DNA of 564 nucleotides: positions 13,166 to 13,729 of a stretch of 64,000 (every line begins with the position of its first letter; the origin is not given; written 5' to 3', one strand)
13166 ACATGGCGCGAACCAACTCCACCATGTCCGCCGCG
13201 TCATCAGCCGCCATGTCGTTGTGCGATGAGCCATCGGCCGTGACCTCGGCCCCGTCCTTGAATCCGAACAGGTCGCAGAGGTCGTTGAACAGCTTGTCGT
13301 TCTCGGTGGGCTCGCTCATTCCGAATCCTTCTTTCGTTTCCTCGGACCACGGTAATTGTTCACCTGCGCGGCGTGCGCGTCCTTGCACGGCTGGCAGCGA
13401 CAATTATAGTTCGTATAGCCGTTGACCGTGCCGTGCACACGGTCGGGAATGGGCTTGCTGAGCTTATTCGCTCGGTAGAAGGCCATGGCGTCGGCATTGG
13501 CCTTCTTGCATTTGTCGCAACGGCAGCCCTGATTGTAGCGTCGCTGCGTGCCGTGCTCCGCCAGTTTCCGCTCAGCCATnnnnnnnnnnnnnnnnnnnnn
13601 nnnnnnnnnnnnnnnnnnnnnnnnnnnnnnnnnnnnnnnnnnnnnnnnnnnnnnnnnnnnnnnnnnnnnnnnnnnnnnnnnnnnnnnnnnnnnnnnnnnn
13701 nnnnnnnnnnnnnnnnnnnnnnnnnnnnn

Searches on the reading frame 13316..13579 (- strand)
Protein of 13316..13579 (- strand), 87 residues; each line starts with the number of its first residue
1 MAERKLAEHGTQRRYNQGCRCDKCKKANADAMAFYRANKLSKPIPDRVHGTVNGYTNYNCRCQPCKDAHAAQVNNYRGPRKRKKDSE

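Call 77: search_protein_families(library=phrogs, max_evalue=0.01, proteins=[window:13316-13579:-])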
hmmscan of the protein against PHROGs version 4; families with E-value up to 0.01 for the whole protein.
window:13316-13579:- (87 aa): 11 families
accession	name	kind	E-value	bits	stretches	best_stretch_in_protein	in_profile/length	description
phrog_14857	-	DNA, RNA and nucleotide metabolism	7.2e-12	46.8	1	9-72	51-114/193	HTH DNA binding protein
phrog_4234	-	DNA, RNA and nucleotide metabolism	1.2e-09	39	2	4-39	87-124/130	HNH endonuclease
phrog_24671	-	integration and excision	5.2e-09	36.9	1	48-83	26-59/75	integrase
phrog_34332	-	unknown function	1.1e-06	29.9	1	48-82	50-84/84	-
phrog_23251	-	DNA, RNA and nucleotide metabolism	2.1e-06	28.7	1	4-32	93-121/142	HNH endonuclease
phrog_38041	-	unknown function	3.1e-06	28.4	1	48-75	103-130/138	-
phrog_8936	-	unknown function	2.8e-05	25.1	1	42-85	111-152/179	-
phrog_13372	-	unknown function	0.00022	22.7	1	22-70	26-75/91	-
phrog_28611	-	unknown function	0.00054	21.3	0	8-38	88-117/135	-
phrog_12112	-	transcription regulation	0.00081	20.7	0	46-81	88-127/130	transcriptional regulator WhiB-like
phrog_37967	-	unknown function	0.0071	17.2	1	12-37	7-32/151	-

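Call 90: find_related_loci(query=window:13316-13579:-, collection=viral_contigs, flank=10000)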
Query window:13316-13579:- (87 aa) in viral_contigs; peptide patterns used: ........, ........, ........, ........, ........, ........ (x = any residue, [..] = any of these).
20 stretches matched a pattern; 5 encode a relative of the query (tblastn E <= 1e-3); 5 distinct loci.
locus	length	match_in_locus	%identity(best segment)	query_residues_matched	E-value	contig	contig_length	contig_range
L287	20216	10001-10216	49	2-70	3e-17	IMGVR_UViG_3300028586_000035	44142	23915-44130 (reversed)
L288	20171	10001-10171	39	21-77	6e-6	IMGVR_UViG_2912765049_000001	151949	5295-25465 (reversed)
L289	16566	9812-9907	47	50-77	5e-5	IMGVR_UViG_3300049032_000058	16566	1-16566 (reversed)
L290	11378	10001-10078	58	50-71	3e-4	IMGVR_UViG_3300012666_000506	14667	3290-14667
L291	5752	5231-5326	47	50-77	3e-4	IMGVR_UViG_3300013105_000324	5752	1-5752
